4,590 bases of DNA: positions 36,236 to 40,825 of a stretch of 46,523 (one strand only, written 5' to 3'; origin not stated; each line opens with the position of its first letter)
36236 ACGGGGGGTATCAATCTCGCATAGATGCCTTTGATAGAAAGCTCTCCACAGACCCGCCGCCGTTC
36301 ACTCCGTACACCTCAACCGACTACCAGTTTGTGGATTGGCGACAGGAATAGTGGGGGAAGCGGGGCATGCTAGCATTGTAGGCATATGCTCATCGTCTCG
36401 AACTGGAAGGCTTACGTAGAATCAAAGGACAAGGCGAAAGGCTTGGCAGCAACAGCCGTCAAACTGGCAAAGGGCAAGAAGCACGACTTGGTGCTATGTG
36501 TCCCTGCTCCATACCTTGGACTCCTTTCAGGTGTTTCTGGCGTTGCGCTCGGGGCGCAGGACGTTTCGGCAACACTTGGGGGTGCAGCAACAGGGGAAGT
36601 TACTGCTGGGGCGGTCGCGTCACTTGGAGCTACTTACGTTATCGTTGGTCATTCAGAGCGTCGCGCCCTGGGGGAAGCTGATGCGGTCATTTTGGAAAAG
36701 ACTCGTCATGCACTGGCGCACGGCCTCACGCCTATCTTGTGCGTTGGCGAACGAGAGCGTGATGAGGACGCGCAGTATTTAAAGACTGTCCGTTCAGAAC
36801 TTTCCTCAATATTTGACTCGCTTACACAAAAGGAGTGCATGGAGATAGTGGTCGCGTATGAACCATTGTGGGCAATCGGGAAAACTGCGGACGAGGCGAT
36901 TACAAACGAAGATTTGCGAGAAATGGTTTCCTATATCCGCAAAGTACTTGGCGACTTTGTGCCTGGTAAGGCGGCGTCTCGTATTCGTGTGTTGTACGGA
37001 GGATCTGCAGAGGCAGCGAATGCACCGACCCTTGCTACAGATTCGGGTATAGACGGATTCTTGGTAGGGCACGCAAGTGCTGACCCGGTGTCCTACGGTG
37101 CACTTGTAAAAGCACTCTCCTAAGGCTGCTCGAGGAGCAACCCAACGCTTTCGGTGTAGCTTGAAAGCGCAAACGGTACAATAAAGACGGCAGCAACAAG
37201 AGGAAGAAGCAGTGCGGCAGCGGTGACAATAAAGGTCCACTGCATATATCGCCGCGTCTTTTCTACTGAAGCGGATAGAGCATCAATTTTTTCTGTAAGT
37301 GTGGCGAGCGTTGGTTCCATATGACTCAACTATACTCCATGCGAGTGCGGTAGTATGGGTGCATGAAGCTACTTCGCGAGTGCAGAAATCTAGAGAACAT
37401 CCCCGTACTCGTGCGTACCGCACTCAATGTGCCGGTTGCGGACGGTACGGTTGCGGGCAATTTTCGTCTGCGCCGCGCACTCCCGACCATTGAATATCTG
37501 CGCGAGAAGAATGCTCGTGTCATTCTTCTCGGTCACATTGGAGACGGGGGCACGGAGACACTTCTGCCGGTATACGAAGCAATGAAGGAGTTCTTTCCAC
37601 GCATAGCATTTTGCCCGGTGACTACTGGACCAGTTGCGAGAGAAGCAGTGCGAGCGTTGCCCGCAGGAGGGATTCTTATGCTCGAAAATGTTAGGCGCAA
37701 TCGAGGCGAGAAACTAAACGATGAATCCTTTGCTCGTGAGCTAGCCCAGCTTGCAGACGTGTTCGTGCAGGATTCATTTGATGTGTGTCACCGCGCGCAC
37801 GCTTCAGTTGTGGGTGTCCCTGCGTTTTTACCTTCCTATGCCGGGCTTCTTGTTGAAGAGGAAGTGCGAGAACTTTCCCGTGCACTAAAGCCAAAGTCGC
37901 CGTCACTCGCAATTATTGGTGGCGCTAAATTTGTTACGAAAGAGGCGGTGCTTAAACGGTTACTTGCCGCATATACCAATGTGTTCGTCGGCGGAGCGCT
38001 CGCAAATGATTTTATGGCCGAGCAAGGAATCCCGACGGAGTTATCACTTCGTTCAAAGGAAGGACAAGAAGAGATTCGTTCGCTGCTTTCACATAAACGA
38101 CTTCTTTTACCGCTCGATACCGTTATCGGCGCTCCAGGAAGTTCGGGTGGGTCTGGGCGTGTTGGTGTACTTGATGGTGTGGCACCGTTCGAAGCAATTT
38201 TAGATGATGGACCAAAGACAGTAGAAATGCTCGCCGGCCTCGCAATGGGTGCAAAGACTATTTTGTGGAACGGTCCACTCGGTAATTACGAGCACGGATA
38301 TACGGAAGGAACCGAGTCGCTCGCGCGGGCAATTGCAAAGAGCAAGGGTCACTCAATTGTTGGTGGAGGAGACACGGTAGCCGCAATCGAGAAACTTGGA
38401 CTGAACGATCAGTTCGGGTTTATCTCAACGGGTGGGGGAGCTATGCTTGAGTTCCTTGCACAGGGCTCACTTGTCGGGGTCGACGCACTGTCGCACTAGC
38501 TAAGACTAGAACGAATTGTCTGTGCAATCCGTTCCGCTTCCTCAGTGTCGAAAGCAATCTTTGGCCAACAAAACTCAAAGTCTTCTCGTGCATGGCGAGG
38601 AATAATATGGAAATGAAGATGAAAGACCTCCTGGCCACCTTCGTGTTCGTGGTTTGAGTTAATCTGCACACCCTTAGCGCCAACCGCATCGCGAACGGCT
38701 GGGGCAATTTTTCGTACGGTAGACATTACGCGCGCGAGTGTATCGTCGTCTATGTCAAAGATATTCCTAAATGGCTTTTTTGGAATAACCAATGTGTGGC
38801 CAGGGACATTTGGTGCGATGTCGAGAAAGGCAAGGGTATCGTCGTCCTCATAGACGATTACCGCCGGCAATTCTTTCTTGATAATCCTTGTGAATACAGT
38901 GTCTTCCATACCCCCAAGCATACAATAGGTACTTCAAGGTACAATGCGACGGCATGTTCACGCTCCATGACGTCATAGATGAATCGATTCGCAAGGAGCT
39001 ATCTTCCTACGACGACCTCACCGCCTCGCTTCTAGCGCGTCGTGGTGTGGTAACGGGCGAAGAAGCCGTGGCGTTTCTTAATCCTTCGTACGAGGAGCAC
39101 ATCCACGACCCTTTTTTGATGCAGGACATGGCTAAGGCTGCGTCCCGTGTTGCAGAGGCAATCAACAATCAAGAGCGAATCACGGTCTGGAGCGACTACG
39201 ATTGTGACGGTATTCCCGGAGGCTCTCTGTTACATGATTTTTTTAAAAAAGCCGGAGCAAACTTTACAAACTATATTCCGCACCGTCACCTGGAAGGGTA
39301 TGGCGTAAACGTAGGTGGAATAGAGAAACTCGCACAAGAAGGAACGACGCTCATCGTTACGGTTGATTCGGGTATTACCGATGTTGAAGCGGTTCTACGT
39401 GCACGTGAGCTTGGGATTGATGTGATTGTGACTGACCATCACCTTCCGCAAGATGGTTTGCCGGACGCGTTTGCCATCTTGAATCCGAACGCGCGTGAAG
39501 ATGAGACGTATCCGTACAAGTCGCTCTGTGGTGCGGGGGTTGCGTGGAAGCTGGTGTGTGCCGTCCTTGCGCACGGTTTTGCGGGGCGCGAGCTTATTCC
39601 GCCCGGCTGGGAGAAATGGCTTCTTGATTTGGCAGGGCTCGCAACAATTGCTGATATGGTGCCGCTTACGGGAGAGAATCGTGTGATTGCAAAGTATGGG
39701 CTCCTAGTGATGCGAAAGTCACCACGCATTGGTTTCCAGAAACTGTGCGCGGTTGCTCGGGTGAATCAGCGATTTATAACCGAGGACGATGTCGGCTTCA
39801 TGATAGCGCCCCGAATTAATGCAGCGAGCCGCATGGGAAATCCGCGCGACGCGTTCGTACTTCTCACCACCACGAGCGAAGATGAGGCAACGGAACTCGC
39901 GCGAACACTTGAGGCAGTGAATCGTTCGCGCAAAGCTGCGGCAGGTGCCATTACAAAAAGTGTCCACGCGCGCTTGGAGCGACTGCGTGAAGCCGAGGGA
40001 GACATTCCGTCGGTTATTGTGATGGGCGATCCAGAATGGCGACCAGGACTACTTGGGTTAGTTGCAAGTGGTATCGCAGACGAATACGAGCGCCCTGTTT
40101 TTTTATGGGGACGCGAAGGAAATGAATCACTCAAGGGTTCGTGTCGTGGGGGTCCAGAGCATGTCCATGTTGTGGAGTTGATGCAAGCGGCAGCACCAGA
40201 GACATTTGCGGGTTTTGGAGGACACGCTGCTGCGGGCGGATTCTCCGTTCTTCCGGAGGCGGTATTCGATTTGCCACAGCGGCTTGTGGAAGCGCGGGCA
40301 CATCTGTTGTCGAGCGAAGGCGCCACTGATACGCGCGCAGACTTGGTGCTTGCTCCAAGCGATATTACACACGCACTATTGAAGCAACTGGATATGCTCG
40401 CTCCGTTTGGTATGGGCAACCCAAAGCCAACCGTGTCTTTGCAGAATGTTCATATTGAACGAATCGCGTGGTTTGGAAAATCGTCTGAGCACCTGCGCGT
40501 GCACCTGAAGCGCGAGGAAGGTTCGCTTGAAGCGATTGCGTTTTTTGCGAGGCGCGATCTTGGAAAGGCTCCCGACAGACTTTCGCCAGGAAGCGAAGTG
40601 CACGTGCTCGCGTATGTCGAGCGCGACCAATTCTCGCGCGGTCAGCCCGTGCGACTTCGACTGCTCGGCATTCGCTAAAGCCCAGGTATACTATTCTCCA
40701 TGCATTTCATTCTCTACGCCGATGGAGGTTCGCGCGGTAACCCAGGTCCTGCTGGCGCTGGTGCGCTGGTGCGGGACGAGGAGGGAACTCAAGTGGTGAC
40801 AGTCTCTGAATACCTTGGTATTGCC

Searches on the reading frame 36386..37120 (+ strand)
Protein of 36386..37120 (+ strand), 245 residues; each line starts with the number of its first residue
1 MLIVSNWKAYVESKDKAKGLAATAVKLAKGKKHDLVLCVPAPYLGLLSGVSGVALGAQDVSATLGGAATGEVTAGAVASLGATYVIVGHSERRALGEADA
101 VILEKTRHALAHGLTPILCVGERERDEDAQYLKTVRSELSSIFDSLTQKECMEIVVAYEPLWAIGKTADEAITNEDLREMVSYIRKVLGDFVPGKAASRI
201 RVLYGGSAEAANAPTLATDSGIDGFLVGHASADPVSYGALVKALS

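Call 105: search_protein_families(library=pfam, proteins=[window:36386-37120:+], max_evalue=0.00001)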
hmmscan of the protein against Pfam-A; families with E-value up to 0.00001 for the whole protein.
window:36386-37120:+ (245 aa): 1 family
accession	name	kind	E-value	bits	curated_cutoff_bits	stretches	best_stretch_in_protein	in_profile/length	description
PF00121.24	TIM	-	2.3e-63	214.4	20.1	1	1-243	1-244/245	Triosephosphate isomerase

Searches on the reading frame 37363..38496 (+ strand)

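Call 105: search_protein_families(library=pfam, proteins=[window:37363-38496:+], max_evalue=0.00001)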
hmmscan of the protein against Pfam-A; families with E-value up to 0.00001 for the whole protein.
window:37363-38496:+ (378 aa): 1 family
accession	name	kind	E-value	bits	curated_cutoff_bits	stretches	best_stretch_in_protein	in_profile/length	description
PF00162.24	PGK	-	5.2e-99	332.2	27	1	9-366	5-377/379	Phosphoglycerate kinase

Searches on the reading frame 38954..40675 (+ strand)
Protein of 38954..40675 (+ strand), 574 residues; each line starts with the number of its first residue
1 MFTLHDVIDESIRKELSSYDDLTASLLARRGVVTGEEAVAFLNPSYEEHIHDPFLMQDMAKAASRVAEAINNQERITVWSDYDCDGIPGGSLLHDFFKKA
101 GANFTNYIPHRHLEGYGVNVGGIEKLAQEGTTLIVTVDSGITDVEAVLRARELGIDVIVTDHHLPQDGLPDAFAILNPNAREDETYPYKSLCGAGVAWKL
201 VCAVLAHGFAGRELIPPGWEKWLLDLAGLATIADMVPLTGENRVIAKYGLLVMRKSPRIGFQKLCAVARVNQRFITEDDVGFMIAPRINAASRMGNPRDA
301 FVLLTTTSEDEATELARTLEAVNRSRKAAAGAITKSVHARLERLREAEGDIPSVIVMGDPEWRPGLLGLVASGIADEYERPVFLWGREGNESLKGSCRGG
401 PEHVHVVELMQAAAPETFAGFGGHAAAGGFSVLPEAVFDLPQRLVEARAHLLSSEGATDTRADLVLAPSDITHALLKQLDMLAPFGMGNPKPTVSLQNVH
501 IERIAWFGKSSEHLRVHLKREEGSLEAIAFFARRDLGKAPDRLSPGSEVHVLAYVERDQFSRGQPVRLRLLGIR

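Call 105: search_protein_families(library=pfam, proteins=[window:38954-40675:+], max_evalue=0.00001)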
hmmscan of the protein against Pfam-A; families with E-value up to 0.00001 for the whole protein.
window:38954-40675:+ (574 aa): 3 families
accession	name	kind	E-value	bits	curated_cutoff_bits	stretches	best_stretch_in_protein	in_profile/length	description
PF17768.7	RecJ_OB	-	1.3e-20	73.8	27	1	463-569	2-104/107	RecJ OB domain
PF01368.27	DHH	-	1.1e-19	71.4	28.1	1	75-205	1-104/125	DHH family, N-terminal domain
PF02272.25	DHHA1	-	3.6e-08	34.2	25.9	1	353-436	3-88/102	DHHA1 domain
